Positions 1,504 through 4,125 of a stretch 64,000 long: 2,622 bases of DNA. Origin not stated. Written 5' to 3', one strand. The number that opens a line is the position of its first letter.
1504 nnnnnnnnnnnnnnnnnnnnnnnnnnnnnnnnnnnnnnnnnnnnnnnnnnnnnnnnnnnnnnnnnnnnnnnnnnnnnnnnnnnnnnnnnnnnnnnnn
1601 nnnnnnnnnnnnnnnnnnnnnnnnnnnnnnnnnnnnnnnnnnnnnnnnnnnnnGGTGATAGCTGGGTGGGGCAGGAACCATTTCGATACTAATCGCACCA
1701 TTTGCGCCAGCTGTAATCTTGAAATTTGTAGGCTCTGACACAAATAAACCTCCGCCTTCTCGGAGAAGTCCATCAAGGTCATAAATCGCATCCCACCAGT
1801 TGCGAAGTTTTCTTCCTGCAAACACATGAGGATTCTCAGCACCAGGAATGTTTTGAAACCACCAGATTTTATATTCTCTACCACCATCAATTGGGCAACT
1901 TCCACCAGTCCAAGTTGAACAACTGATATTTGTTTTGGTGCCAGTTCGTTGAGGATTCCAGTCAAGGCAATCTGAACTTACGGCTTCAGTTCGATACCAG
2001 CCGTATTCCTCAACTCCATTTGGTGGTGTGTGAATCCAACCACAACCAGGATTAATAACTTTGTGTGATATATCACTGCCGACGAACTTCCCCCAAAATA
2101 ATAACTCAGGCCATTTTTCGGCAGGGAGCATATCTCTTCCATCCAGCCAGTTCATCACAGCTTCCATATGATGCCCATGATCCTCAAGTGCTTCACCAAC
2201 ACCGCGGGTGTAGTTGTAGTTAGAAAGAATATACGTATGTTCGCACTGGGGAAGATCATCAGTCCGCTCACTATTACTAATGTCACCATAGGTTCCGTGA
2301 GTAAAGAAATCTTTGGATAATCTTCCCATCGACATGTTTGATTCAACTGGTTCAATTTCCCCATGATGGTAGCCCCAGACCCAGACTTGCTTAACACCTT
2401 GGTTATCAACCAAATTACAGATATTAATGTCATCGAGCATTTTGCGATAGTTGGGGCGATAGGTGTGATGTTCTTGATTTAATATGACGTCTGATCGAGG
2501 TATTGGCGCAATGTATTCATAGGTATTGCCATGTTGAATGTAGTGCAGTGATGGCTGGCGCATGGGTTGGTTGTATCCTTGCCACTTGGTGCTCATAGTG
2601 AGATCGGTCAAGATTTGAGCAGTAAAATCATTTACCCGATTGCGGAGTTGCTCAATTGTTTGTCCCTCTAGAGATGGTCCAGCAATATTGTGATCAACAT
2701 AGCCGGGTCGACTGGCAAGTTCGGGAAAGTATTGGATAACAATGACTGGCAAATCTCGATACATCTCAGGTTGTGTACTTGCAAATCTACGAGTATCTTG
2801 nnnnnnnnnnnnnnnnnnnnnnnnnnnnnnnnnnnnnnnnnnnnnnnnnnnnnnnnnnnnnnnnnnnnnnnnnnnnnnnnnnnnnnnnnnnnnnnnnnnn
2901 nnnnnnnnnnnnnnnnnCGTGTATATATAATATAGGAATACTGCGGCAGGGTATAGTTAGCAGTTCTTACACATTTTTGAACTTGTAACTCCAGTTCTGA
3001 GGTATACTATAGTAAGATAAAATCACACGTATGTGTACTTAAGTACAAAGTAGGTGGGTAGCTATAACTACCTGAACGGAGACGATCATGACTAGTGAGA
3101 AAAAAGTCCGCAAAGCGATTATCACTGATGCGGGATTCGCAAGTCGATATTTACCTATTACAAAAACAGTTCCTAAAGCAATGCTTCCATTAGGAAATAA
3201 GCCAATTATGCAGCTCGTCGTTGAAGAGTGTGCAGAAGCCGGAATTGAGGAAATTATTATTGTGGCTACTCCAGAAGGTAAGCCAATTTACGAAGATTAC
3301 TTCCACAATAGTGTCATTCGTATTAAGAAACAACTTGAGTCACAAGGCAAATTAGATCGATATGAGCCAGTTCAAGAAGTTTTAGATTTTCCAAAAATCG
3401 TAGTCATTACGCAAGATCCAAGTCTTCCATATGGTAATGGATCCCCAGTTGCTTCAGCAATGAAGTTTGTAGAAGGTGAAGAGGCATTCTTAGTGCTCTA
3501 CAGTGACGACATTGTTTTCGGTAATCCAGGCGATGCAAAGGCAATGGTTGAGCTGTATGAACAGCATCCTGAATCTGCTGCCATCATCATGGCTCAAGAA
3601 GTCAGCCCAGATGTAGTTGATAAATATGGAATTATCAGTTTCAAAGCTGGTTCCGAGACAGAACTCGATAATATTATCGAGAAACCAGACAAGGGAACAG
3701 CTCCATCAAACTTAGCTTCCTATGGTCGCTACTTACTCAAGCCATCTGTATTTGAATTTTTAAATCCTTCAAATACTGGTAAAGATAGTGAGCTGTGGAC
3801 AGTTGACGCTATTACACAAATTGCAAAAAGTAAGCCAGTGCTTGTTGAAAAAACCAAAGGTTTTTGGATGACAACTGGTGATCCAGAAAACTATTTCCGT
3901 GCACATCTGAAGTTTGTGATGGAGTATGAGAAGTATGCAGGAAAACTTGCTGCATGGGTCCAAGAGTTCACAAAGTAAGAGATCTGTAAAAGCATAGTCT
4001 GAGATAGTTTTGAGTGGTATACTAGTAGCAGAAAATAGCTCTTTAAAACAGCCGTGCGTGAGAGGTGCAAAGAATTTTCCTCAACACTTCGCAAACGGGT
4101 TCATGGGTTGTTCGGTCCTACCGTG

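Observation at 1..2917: Putative cohesin-dockerin surface-display module: a membrane-anchored cohesin-like protein next to a dockerin-tagged secreted protein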

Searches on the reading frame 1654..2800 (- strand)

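Call 63: search_solved_structures(query=A7, max_evalue=10, show_alignments=2)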
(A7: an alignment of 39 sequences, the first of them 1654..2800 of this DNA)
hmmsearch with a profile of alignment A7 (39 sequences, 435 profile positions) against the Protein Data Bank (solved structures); distinct sequences matched with E-value up to 10: 19.
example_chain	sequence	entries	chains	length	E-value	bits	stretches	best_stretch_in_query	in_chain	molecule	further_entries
2yxc_A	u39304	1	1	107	0.055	15.4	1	260-285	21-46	Cytochrome c3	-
2yyw_A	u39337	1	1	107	0.063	15.2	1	260-285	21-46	Cytochrome c3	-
2ewk_A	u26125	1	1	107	0.066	15.2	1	260-285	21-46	Cytochrome c3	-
1wr5_A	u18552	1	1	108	0.067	15.2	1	260-285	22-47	Cytochrome c3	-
2yyx_A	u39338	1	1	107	0.068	15.1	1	260-285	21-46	Cytochrome c3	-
2ewi_A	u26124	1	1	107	0.07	15.1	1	259-285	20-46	Cytochrome c3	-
2z47_A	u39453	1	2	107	0.071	15.1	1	260-285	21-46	Cytochrome c3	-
2ewu_A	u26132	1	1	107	0.074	15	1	260-285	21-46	Cytochrome c3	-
1it1_A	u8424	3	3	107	0.074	15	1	260-285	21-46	cytochrome c3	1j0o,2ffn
1mdv_A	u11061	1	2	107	0.19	13.6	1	260-284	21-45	CYTOCHROME C3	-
1a2i_A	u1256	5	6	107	0.2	13.6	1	260-284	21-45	CYTOCHROME C3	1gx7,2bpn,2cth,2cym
9pz6_L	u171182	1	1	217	0.31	13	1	306-345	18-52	IgG light chain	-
6wfy_L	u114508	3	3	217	0.32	12.9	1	306-345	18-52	Fab224 light chain | 224 Fab Light Chain | IgG lambda light chain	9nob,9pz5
2cdv_A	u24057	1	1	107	0.34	12.8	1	260-285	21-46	CYTOCHROME C3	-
8dpl_G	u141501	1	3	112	0.39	12.6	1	306-345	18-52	2.1.1D5 light chain variable domain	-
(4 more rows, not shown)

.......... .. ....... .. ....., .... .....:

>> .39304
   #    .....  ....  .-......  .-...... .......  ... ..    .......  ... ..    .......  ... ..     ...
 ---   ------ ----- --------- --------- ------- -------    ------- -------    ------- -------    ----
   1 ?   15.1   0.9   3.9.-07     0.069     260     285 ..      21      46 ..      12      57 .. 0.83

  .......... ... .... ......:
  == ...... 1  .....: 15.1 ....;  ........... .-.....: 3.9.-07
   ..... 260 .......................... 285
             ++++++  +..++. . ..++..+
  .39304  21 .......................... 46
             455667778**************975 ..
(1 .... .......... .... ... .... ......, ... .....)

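Call 64: search_protein_families(library=pfam, alignment_id=A7, max_evalue=0.1)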
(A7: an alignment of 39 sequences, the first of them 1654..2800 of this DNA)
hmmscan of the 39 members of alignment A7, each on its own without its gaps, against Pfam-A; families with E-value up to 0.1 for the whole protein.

A. member 1, window:1654-2800:- (382 aa): 0 families

B. families by the number of members that match (of 39 scanned): 13 families
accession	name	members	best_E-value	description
PF00404.24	Dockerin_1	6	2.4e-06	Dockerin type I domain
PF13405.12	EF-hand_6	2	0.04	EF-hand domain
PF13428.12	TPR_14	1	0.00049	Tetratricopeptide repeat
PF12911.12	OppC_N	1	0.0013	N-terminal TM domain of oligopeptide transport permease C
PF21827.1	New_glue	1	0.0015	New glue protein family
PF02126.24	PTE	1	0.013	Phosphotriesterase family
PF22807.2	TrAA12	1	0.013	TrAA12-like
PF13181.12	TPR_8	1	0.014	Tetratricopeptide repeat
PF13499.12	EF-hand_7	1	0.041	EF-hand domain pair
PF25706.1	HCMV_UL116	1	0.045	Human cytomegalovirus UL116 protein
PF15365.12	PNRC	1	0.046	Proline-rich nuclear receptor coactivator motif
PF19300.4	BPD_transp_1_N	1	0.051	Binding-prot-dependent transport system membrane comp, N-term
PF14559.12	TPR_19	1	0.056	Tetratricopeptide repeat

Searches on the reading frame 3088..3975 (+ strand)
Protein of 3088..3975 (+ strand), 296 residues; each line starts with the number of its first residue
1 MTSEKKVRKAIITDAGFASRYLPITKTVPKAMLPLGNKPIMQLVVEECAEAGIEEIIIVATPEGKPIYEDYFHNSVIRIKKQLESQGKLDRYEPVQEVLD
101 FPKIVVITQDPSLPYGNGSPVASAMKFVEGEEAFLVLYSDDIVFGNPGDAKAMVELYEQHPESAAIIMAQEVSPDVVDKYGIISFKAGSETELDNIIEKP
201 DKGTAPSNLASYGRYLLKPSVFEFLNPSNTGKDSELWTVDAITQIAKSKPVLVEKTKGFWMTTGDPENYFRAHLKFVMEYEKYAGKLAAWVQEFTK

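Call 60: search_protein_families(library=ncbifam, proteins=[window:3088-3975:+], max_evalue=0.1)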
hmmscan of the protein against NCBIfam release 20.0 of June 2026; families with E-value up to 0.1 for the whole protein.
window:3088-3975:+ (296 aa): 37 families (the best 25 are shown)
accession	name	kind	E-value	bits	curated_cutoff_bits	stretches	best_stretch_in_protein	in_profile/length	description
TIGR01099.1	galU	equivalog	1.1e-58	198.8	326.8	1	7-272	1-261/261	UTP--glucose-1-phosphate uridylyltransferase GalU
NF009928.0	PRK13389.1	equivalog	2e-36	125.7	548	1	4-293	5-296/302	UTP--glucose-1-phosphate uridylyltransferase GalU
TIGR03992.1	Arch_glmU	subfamily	3.1e-29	102.1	292.1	2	107-279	77-230/393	bifunctional sugar-1-phosphate nucleotidylyltransferase/acetyltransferase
NF007516.0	PRK10122.1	equivalog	3.1e-26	92.2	534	1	9-286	5-286/297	UTP--glucose-1-phosphate uridylyltransferase GalF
TIGR01208.1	rmlA_long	equivalog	3.5e-26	91.9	320.25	2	103-281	73-239/353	glucose-1-phosphate thymidylyltransferase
TIGR01105.1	galF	equivalog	1.8e-23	83.2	659.2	1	9-287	5-287/297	GalU regulator GalF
NF041173.1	Sug_nt_acttase_Thmprot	equivalog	8.3e-23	81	600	2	105-273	73-224/405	bifunctional sugar-1-phosphate nucleotidylyltransferase/acetyltransferase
NF041313.1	UDPGP_AglF_Halo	equivalog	2.4e-20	73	400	2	9-103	2-99/234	UTP--glucose-1-phosphate uridylyltransferase AglF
TIGR01207.1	rmlA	equivalog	7.9e-13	48.1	360.65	2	9-72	1-64/286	glucose-1-phosphate thymidylyltransferase RfbA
TIGR02623.1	G1P_cyt_trans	equivalog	3.9e-12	46.2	300.25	1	9-261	2-230/255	glucose-1-phosphate cytidylyltransferase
NF012024.0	PRK15480.1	equivalog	6.8e-12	45.1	588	2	6-72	2-68/292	glucose-1-phosphate thymidylyltransferase RfbA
NF003670.0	PRK05293.1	equivalog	2.9e-09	36.3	470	1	10-283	7-265/382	glucose-1-phosphate adenylyltransferase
NF049965.1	GlMnHpPGnyltfHddC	equivalog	2.3e-08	33.9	300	1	9-82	2-74/221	D-glycero-D-manno-heptose 1-phosphate guanosyltransferase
NF045761.1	NAMPUrTaseMurU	equivalog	2.8e-08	33.9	250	1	9-62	2-55/226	N-acetylmuramate alpha-1-phosphate uridylyltransferase MurU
TIGR02091.1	glgC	equivalog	4.8e-08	32.5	424.9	1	11-280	4-263/364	glucose-1-phosphate adenylyltransferase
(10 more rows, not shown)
